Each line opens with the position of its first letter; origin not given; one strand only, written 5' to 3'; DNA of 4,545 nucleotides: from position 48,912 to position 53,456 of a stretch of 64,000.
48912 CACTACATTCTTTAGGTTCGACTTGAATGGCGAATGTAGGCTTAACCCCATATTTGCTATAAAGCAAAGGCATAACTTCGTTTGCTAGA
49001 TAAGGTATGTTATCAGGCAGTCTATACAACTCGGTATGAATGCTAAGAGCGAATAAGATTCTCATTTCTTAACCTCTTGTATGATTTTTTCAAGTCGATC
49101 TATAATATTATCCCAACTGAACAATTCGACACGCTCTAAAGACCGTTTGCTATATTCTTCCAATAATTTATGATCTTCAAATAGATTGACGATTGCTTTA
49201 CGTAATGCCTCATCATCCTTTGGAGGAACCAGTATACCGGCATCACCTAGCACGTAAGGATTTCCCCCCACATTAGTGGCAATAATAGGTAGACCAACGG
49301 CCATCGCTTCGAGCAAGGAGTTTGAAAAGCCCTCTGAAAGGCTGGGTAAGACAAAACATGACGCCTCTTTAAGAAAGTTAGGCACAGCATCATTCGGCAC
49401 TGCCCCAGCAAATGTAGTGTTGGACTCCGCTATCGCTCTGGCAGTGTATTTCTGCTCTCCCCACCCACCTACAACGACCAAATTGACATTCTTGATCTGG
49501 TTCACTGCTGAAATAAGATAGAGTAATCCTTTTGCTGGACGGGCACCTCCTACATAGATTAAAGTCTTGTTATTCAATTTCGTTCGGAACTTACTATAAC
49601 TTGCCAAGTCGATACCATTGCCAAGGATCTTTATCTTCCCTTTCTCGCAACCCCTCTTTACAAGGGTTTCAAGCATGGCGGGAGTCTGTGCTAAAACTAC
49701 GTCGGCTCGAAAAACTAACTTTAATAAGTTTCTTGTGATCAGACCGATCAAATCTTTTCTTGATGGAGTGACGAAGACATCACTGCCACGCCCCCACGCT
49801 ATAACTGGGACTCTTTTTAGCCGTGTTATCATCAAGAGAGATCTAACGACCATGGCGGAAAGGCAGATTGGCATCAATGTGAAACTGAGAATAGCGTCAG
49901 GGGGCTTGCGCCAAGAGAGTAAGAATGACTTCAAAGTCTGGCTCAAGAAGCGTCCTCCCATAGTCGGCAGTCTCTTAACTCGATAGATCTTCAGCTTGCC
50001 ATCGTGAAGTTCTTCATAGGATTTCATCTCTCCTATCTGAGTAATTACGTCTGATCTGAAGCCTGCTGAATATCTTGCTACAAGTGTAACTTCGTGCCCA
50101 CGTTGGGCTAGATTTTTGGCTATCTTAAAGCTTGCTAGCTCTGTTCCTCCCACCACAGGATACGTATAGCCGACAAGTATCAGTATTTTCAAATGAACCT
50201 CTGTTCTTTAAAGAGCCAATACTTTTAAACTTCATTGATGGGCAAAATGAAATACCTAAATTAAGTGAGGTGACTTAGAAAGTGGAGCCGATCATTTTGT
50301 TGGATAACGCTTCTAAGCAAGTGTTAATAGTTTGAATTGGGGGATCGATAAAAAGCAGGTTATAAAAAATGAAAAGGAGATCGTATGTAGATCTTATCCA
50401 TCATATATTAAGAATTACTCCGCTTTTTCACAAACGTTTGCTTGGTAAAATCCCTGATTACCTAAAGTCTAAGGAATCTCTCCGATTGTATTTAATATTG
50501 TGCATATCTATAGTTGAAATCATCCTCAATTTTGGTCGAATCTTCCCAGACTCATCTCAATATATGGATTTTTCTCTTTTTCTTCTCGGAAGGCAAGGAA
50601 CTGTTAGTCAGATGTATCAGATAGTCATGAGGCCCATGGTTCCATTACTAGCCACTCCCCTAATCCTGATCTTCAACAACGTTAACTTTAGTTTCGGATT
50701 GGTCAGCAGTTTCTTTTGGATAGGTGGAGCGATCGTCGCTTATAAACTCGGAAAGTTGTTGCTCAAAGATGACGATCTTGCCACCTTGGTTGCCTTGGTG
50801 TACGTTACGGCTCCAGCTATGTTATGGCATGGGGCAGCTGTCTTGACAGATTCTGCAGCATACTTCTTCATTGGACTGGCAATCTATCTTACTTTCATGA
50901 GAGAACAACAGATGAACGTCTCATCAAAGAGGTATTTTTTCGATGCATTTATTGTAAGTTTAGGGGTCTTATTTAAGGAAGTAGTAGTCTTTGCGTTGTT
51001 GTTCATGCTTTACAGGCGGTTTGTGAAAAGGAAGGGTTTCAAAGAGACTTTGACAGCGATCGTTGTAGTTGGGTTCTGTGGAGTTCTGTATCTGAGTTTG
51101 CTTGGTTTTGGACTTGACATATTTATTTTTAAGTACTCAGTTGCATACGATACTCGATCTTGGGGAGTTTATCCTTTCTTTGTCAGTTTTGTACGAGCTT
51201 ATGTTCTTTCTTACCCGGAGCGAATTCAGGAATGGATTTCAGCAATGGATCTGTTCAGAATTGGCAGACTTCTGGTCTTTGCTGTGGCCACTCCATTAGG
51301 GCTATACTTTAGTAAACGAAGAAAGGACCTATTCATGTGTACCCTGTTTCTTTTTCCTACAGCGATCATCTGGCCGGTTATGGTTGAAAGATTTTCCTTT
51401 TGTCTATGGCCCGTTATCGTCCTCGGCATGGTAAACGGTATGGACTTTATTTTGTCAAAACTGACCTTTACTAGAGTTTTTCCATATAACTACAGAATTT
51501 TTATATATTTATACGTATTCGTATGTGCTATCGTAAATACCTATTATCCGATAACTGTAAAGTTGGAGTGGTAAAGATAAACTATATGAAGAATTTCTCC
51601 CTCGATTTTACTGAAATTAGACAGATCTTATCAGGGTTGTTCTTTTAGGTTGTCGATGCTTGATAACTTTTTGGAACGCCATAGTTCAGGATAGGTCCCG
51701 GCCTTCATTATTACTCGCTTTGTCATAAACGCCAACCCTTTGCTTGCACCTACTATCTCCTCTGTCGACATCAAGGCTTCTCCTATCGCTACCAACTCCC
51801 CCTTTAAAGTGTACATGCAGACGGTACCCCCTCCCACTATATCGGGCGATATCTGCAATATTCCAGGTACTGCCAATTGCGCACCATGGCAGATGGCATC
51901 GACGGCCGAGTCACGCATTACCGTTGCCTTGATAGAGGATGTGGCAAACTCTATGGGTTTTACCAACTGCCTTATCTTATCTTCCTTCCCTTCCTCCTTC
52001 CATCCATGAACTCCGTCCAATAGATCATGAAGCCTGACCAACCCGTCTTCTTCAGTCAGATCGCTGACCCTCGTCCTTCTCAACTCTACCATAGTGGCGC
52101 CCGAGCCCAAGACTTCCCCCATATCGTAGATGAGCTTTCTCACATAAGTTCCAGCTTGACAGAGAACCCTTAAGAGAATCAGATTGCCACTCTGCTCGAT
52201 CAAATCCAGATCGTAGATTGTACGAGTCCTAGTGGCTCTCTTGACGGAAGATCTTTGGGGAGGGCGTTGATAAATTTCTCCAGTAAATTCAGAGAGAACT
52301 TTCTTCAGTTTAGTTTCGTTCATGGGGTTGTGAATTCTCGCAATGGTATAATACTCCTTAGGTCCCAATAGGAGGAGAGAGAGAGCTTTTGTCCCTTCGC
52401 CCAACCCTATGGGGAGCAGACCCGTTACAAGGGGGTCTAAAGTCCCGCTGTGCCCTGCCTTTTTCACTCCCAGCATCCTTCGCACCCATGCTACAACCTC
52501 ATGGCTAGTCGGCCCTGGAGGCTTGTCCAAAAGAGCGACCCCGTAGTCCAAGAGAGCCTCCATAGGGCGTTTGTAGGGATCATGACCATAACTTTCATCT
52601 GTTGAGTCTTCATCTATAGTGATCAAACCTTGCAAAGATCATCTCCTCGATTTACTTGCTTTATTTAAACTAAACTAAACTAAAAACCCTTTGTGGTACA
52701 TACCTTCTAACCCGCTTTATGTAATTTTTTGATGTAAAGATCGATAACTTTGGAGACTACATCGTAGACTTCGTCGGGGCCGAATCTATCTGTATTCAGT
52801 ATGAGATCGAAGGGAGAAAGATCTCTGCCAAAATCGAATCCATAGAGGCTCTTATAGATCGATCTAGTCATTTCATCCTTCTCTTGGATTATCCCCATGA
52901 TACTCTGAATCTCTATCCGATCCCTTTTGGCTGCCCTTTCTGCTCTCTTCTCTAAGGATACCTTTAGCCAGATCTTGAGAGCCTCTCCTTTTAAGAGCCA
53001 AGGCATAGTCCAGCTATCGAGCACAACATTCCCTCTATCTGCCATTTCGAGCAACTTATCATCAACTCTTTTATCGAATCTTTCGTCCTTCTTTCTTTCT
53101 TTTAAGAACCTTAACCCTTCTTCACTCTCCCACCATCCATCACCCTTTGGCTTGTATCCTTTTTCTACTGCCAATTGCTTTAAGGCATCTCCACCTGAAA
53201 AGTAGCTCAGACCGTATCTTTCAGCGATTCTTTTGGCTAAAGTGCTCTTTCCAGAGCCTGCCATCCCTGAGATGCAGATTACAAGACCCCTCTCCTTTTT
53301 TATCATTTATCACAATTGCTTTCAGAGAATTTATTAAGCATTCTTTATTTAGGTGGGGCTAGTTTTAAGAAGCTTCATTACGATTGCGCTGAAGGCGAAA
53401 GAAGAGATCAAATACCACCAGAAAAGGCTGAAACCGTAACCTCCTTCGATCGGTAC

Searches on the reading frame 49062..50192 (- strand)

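Call 26: search_protein_families(library=pfam, proteins=[window:49062-50192:-], max_evalue=1)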
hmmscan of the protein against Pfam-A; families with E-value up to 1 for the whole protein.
window:49062-50192:- (376 aa): 8 families
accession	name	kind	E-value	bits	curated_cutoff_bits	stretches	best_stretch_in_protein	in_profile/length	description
PF13692.12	Glyco_trans_1_4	-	2.9e-35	122.1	27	1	209-340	2-142/142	Glycosyl transferases group 1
PF00534.26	Glycos_transf_1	-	2e-33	115.8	26.4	1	204-351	11-169/172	Glycosyl transferases group 1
PF13439.12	Glyco_transf_4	-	8.6e-13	49.1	28.5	1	14-197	1-169/170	Glycosyltransferase Family 4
PF13579.12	Glyco_trans_4_4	-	2.4e-09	38.2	29.7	1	15-193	1-158/158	Glycosyl transferase 4-like domain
PF20706.3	GT4-conflict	-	1.2e-05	24.9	26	1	158-318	142-323/385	Family 4 Glycosyltransferase in conflict systems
PF13524.12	Glyco_trans_1_2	-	1.7e-05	25.3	25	1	227-367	6-142/144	Glycosyl transferase-like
PF13477.12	Glyco_trans_4_2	-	0.028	15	23.4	1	95-167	72-136/139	Glycosyl transferase 4-like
PF22729.1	NCH3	-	0.17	12.2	27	1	246-287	28-68/74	NACHT C-terminal Helical domain 3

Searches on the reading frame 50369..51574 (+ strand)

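Call 26: search_protein_families(library=pfam, proteins=[window:50369-51574:+], max_evalue=1)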
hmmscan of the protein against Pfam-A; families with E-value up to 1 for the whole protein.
window:50369-51574:+ (401 aa): 1 family
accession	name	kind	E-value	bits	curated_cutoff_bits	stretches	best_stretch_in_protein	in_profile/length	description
PF02366.24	PMT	-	1.7e-05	24.9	22.7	1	102-252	78-233/245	Dolichyl-phosphate-mannose-protein mannosyltransferase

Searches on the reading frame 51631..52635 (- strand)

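Call 78: search_protein_families(library=pfam, proteins=[window:51631-52635:-], max_evalue=0.00001)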
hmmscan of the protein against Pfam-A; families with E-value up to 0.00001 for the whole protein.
window:51631-52635:- (334 aa): 5 families
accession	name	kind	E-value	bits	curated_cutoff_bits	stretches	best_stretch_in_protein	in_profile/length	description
PF01509.24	TruB_N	-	8.3e-27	94.8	27.3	1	52-165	1-149/149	TruB family pseudouridylate synthase (N terminal domain)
PF16198.10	TruB_C_2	-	5.3e-19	68.6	29.3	1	166-231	1-64/66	tRNA pseudouridylate synthase B C-terminal domain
PF01472.26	PUA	-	1.2e-15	57.6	24.8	1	239-308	4-73/74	PUA domain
PF08068.17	DKCLD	-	3.2e-14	53.2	27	1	6-48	16-58/58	DKCLD (NUC011) domain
PF21238.2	Pus10_C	-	1.8e-08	34.6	27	1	93-170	124-203/232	Pus10, C-terminal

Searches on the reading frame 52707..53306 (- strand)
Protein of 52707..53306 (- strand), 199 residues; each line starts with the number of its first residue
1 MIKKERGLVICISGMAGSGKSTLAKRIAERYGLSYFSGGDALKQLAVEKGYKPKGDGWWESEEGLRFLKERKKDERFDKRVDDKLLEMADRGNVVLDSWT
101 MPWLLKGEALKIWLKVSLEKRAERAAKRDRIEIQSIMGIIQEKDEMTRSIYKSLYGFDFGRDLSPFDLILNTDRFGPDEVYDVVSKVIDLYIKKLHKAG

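Call 78: search_protein_families(library=pfam, proteins=[window:52707-53306:-], max_evalue=0.00001)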
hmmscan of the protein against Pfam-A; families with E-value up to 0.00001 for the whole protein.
window:52707-53306:- (199 aa): 4 families
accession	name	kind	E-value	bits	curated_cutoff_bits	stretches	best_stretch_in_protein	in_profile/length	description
PF13189.12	Cytidylate_kin2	-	3.5e-20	73.3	28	1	9-173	1-175/176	Cytidylate kinase-like family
PF13238.12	AAA_18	-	1.7e-13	51.6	29.4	1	10-131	1-114/128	AAA domain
PF13207.12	AAA_17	-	7.1e-13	49.5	27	1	14-102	2-82/136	AAA domain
PF02224.24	Cytidylate_kin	-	9.5e-09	35.7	26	0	10-46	1-37/211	Cytidylate kinase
